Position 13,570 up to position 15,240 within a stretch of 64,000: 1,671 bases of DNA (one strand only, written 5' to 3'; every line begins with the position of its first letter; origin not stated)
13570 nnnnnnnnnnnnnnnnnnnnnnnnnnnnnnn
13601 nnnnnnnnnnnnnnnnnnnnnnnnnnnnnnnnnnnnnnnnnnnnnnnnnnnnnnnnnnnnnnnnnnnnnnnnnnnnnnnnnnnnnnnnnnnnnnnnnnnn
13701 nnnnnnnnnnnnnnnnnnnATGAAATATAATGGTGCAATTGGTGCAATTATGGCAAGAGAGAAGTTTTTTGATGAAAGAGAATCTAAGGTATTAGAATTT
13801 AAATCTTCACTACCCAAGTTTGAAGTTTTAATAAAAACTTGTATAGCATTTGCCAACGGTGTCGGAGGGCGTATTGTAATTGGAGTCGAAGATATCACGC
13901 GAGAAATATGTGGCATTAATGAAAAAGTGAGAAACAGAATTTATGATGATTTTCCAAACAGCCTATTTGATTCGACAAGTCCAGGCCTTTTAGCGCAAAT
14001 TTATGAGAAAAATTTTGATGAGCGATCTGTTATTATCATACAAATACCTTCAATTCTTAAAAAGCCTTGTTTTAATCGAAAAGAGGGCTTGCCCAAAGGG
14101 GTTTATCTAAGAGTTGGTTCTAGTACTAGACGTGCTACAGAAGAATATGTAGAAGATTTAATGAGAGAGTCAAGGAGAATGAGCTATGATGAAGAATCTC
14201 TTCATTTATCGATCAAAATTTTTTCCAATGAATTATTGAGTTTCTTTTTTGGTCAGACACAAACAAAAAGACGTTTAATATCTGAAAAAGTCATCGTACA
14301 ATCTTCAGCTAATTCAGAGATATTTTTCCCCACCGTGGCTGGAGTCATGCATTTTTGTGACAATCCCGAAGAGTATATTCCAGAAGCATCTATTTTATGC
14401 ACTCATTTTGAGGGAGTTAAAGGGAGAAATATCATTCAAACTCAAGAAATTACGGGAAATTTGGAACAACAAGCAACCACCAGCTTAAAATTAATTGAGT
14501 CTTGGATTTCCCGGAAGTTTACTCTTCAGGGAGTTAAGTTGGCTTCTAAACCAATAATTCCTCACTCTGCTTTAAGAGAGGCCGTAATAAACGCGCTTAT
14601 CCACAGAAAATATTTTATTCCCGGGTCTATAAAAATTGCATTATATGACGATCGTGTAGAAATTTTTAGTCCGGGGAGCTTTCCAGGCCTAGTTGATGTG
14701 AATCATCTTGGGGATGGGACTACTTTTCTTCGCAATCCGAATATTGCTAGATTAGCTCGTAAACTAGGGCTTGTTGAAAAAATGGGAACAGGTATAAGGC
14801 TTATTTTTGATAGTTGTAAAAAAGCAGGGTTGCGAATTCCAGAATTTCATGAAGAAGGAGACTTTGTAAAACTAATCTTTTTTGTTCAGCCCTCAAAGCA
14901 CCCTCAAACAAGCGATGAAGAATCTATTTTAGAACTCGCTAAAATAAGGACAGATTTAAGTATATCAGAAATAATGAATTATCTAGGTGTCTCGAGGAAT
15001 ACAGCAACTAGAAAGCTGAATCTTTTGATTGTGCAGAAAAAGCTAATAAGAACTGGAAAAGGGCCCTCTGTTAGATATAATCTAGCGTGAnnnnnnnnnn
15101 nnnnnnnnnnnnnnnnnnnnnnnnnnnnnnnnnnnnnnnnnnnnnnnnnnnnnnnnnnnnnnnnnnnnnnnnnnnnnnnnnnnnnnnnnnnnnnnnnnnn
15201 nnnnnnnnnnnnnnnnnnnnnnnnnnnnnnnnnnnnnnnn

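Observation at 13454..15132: Single-gene islet bracketed by tRNA-Arg(TCG) and an 18-bp copy of its 3' end, with no integrase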

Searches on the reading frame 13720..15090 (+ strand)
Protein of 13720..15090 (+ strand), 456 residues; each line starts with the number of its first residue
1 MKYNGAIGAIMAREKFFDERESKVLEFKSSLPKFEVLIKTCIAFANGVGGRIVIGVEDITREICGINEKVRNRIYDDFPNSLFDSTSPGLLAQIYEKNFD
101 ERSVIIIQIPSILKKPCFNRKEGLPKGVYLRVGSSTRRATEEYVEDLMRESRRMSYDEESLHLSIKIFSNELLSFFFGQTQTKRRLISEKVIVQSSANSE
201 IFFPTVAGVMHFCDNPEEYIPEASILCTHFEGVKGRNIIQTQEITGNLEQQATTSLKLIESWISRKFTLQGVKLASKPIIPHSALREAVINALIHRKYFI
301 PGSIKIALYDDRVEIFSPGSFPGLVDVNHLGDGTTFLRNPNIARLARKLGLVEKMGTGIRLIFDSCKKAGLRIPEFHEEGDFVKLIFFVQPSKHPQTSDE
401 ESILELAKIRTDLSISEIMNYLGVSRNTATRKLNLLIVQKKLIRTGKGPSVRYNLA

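Call 7: search_protein_families(library=pfam, proteins=[window:13750-15090:+], max_evalue=0.01)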
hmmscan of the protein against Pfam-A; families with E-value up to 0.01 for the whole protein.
window:13750-15090:+ (446 aa): 5 families
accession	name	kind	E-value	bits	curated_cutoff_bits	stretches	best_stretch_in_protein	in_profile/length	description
PF13749.12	HATPase_c_4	-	4.7e-23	81.5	26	1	293-377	3-89/89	Putative ATP-dependent DNA helicase recG C-terminal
PF04326.19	SLFN_AlbA_2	-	3e-20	73.4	25.3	1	11-129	1-117/118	Schlafen, AlbA_2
PF22168.2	DIP2311-like_C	-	2.9e-05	24.7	27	1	402-445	19-62/63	Transcriptional regulator DIP2311-like, C-terminal domain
PF08220.18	HTH_DeoR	-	0.00019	21.5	21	1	391-435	3-47/57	DeoR-like helix-turn-helix domain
PF08279.18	HTH_11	-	0.0047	17.2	25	0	392-426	4-39/55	HTH domain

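Call 8: search_protein_families(library=padloc, proteins=[window:13750-15090:+], max_evalue=0.01)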
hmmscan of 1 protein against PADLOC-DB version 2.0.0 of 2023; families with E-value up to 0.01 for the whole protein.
window:13750-15090:+ (446 aa): 3 families
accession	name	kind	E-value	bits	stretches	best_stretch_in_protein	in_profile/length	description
PDLC02402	Aga_SIR2-PNTD1-PNTD2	-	1.2e-13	48.1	1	187-316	364-485/876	Class I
PDLC02394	pAgo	-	6.6e-13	45.3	1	25-311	54-356/1121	-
PDLC02418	Aga_SIR2-Kinase-PNTD1-PNTD2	-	1e-08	31.8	1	229-316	280-363/756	Class I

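Call 9: search_protein_families(library=ncbifam, proteins=[window:13750-15090:+], max_evalue=0.01)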
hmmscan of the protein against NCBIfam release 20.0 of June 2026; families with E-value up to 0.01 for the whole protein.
window:13750-15090:+ (446 aa): 0 families

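Call 11: find_encoding_contigs(protein=window:13720-15090:+, flank=6000, max_places=10)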
Protein window:13720-15090:+ (456 aa): 2 contigs read that carry it; 1 place shown.
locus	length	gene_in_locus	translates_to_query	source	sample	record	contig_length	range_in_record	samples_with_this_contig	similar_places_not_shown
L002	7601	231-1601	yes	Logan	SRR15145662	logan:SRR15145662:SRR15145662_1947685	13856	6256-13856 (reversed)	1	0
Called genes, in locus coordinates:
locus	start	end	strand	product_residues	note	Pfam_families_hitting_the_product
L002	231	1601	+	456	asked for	PF04326:SLFN_AlbA_2, PF13749:HATPase_c_4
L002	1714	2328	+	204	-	PF02482:Ribosomal_S30AE, PF16321:Ribosom_S30AE_C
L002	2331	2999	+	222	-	PF13483:Lactamase_B_3, PF12706:Lactamase_B_2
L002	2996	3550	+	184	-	-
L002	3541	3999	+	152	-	PF13588:HSDR_N_2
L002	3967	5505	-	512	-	-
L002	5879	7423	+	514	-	PF10150:RNase_E_G, PF20833:RNase_E_G_Thio (weak)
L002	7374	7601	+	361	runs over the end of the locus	PF01553:Acyltransferase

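Call 13: find_homologous_proteins(query=window:13750-15090:+)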
Query window:13750-15090:+ (446 aa): 928 proteins with E <= 0.001 among 7085 candidates; the best 120 are listed.
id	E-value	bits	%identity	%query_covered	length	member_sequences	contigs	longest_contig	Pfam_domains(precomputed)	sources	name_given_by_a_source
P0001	5.2e-293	989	100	100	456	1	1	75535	PF13749.13,PF04326.20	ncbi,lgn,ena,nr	ncbi:MAG: hypothetical protein S4CHLAM7_11780 [Chlamydiae bacterium]|nr:hypothetical protein [Chlamy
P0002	2.5e-245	832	81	100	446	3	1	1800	PF13749.13,PF04326.20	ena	-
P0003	3.0e-238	809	79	100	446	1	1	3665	PF13749.13,PF04326.20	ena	-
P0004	2.0e-233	793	78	100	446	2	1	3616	PF13749.13,PF04326.20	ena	-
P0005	1.6e-231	786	77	100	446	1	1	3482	PF13749.13,PF04326.20,PF08220.19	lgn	-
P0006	1.9e-230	783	77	100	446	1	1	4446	PF13749.13,PF04326.20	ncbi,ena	-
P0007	3.1e-230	782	78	99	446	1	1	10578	PF13749.13,PF04326.20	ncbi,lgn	ncbi:MAG: ATP-binding protein [Waddliaceae bacterium]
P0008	6.6e-230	781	78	100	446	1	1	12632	PF13749.13,PF04326.20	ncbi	-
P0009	5.0e-229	778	77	100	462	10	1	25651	PF13749.13,PF04326.20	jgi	jgi:ATP-dependent DNA helicase RecG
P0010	4.8e-228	775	76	100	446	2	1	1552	PF13749.13,PF22168.3,PF04326.20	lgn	-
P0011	6.2e-225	765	73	99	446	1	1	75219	PF13749.13,PF22168.3,PF04326.20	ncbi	-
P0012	1.6e-223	760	74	100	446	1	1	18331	PF13749.13,PF04326.20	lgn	-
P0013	7.4e-221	751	74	100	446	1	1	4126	PF13749.13,PF04326.20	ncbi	ncbi:MAG: ATP-binding protein [Candidatus Thorarchaeota archaeon]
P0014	6.1e-216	735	73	100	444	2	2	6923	PF13749.13,PF04326.20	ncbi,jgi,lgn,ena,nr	ncbi:MAG: DeoR family transcriptional regulator [Chlamydiae bacterium]|nr:DeoR family transcriptiona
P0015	2.6e-204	697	67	100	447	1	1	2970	PF13749.13,PF22168.3,PF04326.20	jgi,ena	-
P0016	6.6e-200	682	67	100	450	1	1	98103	PF13749.13,PF22168.3,PF04326.20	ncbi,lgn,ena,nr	ncbi:MAG: hypothetical protein S4CHLAM102_08810 [Chlamydiia bacterium]|nr:hypothetical protein [Chla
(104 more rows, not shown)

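Call 22: find_encoding_contigs(protein=P0011, flank=8000, max_places=3)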
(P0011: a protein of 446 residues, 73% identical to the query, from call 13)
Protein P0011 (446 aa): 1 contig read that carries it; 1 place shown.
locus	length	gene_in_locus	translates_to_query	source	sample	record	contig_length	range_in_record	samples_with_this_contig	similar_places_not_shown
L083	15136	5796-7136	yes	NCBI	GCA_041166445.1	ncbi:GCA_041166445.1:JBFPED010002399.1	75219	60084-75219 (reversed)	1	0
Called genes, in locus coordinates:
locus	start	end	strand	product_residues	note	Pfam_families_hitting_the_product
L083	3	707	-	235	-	?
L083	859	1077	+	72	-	PF00589:Phage_integrase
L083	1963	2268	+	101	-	-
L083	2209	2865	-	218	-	-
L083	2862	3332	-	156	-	PF00583:Acetyltransf_1, PF13673:Acetyltransf_10, PF13508:Acetyltransf_7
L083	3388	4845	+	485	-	PF00144:Beta-lactamase, PF11954:DUF3471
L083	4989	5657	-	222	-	-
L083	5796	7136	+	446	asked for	PF04326:SLFN_AlbA_2, PF13749:HATPase_c_4, PF22168:DIP2311-like_C (weak)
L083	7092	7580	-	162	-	PF00583:Acetyltransf_1 (weak), PF13673:Acetyltransf_10, PF13508:Acetyltransf_7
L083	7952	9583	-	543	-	PF00118:Cpn60_TCP1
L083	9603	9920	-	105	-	PF00166:Cpn10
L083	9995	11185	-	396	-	PF01379:Porphobil_deam, PF02602:HEM4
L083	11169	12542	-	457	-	PF18073:Zn_ribbon_LapB (weak), PF13481:AAA_25, PF03796:DnaB_C, PF06745:ATPase, PF13541:ChlI (weak)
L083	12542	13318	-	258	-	PF22935:RM44_endonuclase (weak), PF14622:Ribonucleas_3_3, PF00636:Ribonuclease_3, PF00035:dsrm, PF14709:DND1_DSRM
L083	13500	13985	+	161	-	-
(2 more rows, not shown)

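Call 23: find_encoding_contigs(protein=P0016, flank=8000, max_places=3)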
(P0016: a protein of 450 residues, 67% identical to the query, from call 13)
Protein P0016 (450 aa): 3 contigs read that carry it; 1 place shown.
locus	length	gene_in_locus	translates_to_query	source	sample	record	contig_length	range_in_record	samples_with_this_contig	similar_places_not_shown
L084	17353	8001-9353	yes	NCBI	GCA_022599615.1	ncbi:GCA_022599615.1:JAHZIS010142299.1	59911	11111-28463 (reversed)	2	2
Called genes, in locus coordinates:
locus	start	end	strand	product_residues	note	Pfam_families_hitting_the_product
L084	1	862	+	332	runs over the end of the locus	PF01210:NAD_Gly3P_dh_N, PF07479:NAD_Gly3P_dh_C, PF20618:GPD_NAD_C_bact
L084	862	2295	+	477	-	PF03853:YjeF_N, PF01256:Carb_kinase, PF08543:Phos_pyr_kin (faint)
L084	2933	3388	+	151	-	PF00903:Glyoxalase (weak)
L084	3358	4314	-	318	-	PF00106:adh_short (weak), PF01073:3Beta_HSD, PF01370:Epimerase, PF02719:Polysacc_synt_2, PF04321:RmlD_sub_bind, PF16363:GDP_Man_Dehyd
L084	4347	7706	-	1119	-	PF03717:PBP_dimer, PF00905:Transpeptidase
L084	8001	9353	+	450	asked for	PF04326:SLFN_AlbA_2, PF22168:DIP2311-like_C (faint), PF13749:HATPase_c_4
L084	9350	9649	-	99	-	PF06108:DUF952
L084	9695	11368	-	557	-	-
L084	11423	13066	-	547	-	-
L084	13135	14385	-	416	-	-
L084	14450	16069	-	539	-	-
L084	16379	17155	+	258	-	PF00318:Ribosomal_S2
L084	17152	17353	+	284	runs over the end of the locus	PF00889:EF_TS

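Call 24: find_encoding_contigs(protein=P0009, flank=8000, max_places=3)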
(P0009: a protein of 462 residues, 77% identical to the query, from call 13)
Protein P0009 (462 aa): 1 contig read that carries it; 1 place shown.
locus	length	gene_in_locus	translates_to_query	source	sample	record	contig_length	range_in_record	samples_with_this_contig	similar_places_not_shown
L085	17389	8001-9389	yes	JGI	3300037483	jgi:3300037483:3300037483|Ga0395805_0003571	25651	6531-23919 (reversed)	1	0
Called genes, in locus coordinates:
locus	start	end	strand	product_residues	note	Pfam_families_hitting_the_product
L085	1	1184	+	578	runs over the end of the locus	PF00916:Sulfate_transp, PF16983:MFS_MOT1 (weak), PF01740:STAS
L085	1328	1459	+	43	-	-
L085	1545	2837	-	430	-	PF00860:Xan_ur_permease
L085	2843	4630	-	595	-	PF02463:SMC_N (faint), PF03308:MeaB (faint), PF13555:AAA_29 (faint), PF25199:nSTAND_NTPase5 (faint), PF00005:ABC_tran, PF05729:NACHT (faint), PF00005:ABC_tran, PF16326:ABC_tran_CTD, +6 more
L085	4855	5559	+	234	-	PF13489:Methyltransf_23, PF03848:TehB, PF13847:Methyltransf_31, PF08241:Methyltransf_11, PF08242:Methyltransf_12 (weak), PF13649:Methyltransf_25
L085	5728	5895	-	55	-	-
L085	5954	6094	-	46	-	-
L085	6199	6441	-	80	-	-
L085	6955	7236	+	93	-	PF03083:MtN3_slv, PF04193:PQ-loop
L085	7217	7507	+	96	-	PF04263:TPK_catalytic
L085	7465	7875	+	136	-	PF21275:Thi_PPkinase_C, PF04265:TPK_B1_binding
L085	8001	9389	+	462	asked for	PF04326:SLFN_AlbA_2, PF13749:HATPase_c_4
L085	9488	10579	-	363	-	PF02661:Fic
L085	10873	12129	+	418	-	PF13173:AAA_14, PF13635:DUF4143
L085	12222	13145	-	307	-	PF02498:Bro-N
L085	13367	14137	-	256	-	PF01966:HD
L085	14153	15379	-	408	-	PF00670:AdoHcyase_NAD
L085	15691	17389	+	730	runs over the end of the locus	PF23139:OB_YrrC, PF14520:HHH_5, PF14490:HHH_RecD2, PF01443:Viral_helicase1 (weak), PF13245:AAA_19, PF13604:AAA_30, PF18335:SH3_13, PF13538:UvrD_C_2, +3 more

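Call 36: find_encoding_contigs(protein=P0012, flank=6000, max_places=3)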
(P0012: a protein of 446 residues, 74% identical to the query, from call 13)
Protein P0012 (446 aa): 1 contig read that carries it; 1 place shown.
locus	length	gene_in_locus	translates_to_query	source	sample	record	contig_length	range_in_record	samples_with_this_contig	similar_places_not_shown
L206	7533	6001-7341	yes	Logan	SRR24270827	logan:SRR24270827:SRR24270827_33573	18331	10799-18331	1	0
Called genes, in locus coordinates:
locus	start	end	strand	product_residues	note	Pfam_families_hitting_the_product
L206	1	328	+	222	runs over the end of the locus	PF00702:Hydrolase, PF13419:HAD_2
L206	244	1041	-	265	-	PF01416:PseudoU_synth_1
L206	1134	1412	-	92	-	PF02201:SWIB, PF26291:SWIB_eIF2D (weak)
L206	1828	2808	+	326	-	PF03462:PCRF, PF00472:RF-1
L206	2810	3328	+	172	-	PF13420:Acetyltransf_4 (weak), PF00583:Acetyltransf_1, PF13508:Acetyltransf_7 (weak)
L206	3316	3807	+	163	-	PF13302:Acetyltransf_3, PF00583:Acetyltransf_1, PF13508:Acetyltransf_7, PF08445:FR47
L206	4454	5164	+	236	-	PF20772:TACO1_YebC_N, PF01709:Transcrip_reg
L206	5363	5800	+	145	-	-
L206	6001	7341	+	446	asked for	PF04326:SLFN_AlbA_2, PF13749:HATPase_c_4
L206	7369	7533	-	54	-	?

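Call 37: find_encoding_contigs(protein=P0008, flank=6000, max_places=3)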
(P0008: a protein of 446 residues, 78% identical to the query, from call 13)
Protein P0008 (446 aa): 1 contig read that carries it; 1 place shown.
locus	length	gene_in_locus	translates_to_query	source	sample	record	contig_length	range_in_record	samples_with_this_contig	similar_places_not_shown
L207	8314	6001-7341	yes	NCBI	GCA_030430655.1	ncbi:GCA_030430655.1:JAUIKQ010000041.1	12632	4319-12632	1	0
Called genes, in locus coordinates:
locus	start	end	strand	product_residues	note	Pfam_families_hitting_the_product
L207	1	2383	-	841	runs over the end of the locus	PF02190:LON_substr_bdg, PF13401:AAA_22 (faint), PF00004:AAA, PF07724:AAA_2 (faint), PF07728:AAA_5 (weak), PF22667:Lon_lid, PF05362:Lon_C, PF13541:ChlI (weak)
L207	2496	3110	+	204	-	PF00814:TsaD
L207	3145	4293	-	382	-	PF00226:DnaJ, PF01556:DnaJ_C, PF00684:DnaJ_CXXCXGXG, PF27439:DnaJ_C_2 (weak)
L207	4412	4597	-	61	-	PF01165:Ribosomal_S21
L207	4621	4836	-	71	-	-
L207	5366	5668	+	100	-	PF21716:dnstrm_HI1420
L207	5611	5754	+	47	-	-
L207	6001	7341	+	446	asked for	PF04326:SLFN_AlbA_2, PF13749:HATPase_c_4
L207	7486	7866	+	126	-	PF01695:IstB_IS21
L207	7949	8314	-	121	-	?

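Call 38: find_encoding_contigs(protein=P0007, flank=6000, max_places=3)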
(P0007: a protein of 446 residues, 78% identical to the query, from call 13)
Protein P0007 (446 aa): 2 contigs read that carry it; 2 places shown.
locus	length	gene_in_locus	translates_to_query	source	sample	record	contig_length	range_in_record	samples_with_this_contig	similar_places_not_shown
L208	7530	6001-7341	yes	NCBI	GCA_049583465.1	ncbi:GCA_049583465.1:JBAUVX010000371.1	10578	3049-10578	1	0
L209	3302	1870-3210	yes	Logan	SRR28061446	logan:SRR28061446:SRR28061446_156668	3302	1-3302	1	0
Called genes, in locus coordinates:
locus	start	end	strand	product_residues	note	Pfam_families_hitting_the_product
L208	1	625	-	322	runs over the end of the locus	PF00899:ThiF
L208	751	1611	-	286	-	-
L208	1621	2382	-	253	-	-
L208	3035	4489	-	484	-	PF00180:Iso_dh, PF18324:Isocitrate_DH_C_bact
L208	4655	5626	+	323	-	PF01380:SIS, PF00571:CBS (weak)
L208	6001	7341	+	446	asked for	PF04326:SLFN_AlbA_2, PF13749:HATPase_c_4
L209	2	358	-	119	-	?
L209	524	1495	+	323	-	PF01380:SIS, PF00571:CBS (weak)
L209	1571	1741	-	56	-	-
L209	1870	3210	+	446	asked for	PF04326:SLFN_AlbA_2, PF13749:HATPase_c_4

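Call 42: search_solved_structures(query=window:13750-15090:+, max_evalue=1, show_alignments=1)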
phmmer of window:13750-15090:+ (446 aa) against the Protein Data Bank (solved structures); distinct sequences matched with E-value up to 1: 6.
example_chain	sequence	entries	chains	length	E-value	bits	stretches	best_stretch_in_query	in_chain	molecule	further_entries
3lmm_A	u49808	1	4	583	1.3e-14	57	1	259-374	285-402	Uncharacterized protein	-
2kyy_A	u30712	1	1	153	0.00044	22.3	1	12-132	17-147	Possible ATP-dependent DNA helicase RecG-related protein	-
1ft9_A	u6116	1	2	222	0.27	13.1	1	398-440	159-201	CARBON MONOXIDE OXIDATION SYSTEM TRANSCRIPTION REGULATOR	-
9nyy_A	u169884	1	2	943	0.37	12.7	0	15-60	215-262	Protein SLFN14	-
9jr9_A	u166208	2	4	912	0.56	12.1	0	18-60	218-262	Protein SLFN14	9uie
9jn9_A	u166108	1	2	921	0.68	11.8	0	18-60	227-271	Protein SLFN14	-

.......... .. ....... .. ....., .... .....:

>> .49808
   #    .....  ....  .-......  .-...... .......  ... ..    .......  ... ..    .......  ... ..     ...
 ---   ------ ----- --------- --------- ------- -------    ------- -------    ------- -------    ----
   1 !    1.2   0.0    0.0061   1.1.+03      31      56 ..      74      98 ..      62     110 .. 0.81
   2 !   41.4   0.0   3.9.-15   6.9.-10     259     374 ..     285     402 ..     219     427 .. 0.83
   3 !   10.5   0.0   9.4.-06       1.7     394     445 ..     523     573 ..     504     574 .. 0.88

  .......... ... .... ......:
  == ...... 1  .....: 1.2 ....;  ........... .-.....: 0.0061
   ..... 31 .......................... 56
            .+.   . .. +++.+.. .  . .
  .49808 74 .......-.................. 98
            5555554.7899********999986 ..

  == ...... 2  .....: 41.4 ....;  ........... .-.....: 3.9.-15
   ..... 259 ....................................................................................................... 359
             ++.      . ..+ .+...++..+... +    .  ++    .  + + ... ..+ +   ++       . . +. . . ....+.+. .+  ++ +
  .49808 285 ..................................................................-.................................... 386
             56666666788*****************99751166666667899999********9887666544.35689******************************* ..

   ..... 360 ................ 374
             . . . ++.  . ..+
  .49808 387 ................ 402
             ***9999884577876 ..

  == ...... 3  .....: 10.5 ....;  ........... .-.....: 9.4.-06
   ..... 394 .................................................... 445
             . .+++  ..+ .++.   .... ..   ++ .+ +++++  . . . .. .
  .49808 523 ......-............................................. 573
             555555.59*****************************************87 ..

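Call 43: search_protein_families(library=phrogs, proteins=[window:13750-15090:+], max_evalue=0.01)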
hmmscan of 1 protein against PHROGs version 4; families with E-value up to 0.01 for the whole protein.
window:13750-15090:+ (446 aa): 2 families
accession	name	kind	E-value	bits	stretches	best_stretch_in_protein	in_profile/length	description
phrog_12156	-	DNA, RNA and nucleotide metabolism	3e-63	215.2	1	10-445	17-480/485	DNA helicase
phrog_2391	-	DNA, RNA and nucleotide metabolism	0.0027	18.6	1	391-437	15-61/107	DNA binding protein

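Call 44: find_encoding_contigs(protein=P0002, flank=3000, max_places=3)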
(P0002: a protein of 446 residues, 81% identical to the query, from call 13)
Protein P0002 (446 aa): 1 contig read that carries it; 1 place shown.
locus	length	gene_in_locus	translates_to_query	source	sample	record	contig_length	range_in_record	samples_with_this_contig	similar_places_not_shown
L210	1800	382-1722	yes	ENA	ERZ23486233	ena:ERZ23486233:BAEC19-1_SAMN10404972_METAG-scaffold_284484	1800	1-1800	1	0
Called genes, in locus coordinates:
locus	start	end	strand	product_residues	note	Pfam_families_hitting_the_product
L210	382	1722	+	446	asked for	PF04326:SLFN_AlbA_2, PF13749:HATPase_c_4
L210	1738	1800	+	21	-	?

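Call 45: find_encoding_contigs(protein=P0003, flank=3000, max_places=3)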
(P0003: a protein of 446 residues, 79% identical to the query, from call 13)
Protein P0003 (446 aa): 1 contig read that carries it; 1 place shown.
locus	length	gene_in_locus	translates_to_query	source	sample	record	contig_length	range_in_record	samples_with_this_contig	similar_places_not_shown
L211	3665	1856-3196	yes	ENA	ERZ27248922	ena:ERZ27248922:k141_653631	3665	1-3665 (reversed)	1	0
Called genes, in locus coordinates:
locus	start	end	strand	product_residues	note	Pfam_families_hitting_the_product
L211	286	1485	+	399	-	-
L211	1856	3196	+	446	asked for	PF04326:SLFN_AlbA_2, PF13749:HATPase_c_4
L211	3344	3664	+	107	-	?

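Call 46: find_encoding_contigs(protein=P0004, flank=3000, max_places=3)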
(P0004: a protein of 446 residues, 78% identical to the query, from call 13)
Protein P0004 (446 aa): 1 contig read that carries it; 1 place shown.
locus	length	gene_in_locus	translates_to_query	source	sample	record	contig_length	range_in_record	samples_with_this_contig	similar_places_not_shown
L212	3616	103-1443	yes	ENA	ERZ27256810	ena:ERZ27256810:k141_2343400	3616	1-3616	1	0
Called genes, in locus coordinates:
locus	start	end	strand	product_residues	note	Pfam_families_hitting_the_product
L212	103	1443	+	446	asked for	PF04326:SLFN_AlbA_2, PF13749:HATPase_c_4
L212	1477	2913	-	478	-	PF00078:RVT_1, PF08388:GIIM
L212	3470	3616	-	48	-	?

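Call 57: find_related_loci(query=window:13750-15090:+, collection=viral_contigs, flank=8000)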
Query window:13750-15090:+ (446 aa) in viral_contigs; peptide patterns used: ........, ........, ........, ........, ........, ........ (x = any residue, [..] = any of these).
16 stretches matched a pattern, but none encodes a relative of the query by tblastn (E <= 1e-3).

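Call 82: predict_structure(alignment_id=A2)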
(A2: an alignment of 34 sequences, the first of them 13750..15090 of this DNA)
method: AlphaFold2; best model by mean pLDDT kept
length: 446 residues; sequences in the alignment: 34
mean_pLDDT: 74.5   pTM: 0.60
mean pLDDT of the five models: 74.5, 72.6, 72.2, 71.7, 70.6
residues with pLDDT >= 90: 48; 70-90: 260; 50-70: 99; < 50: 39
segments of 3 or more residues with pLDDT < 50: 102-106, 121-126, 259-266, 310-314, 319-326
pLDDT, mean of each block of 10 residues (from residue 1): 62 59 71 65 81 82 79 61 81 81 50 57 50 60 66 90 83 87 87 91 89 77 71 87 89 65 51 86 66 70 70 48 53 82 67 84 74 76 81 84 86 90 92 87 89
secondary structure, 60 per line:
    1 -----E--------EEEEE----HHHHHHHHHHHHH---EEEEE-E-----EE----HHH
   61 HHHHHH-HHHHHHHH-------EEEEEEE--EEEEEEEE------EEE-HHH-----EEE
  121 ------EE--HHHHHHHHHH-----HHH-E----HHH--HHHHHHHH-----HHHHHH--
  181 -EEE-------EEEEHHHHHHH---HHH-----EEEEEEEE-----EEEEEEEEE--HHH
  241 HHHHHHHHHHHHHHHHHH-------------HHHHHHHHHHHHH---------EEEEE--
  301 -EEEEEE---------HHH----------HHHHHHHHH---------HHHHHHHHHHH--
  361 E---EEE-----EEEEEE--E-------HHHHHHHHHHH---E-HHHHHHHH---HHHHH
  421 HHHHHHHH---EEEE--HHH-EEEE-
elements in order: E15-19 H24-36 E40-44 H58-66 H68-75 E83-89 E92-99 E106-108 E118-120 H131-140 H160-167 H173-178 E182-184 E192-195 H196-202 E214-221 E227-235 H238-258 H272-284 E294-298 E302-307 H330-338 H348-358 E365-367 E373-378 H389-399 H405-412 H416-428 E432-435 E442-445
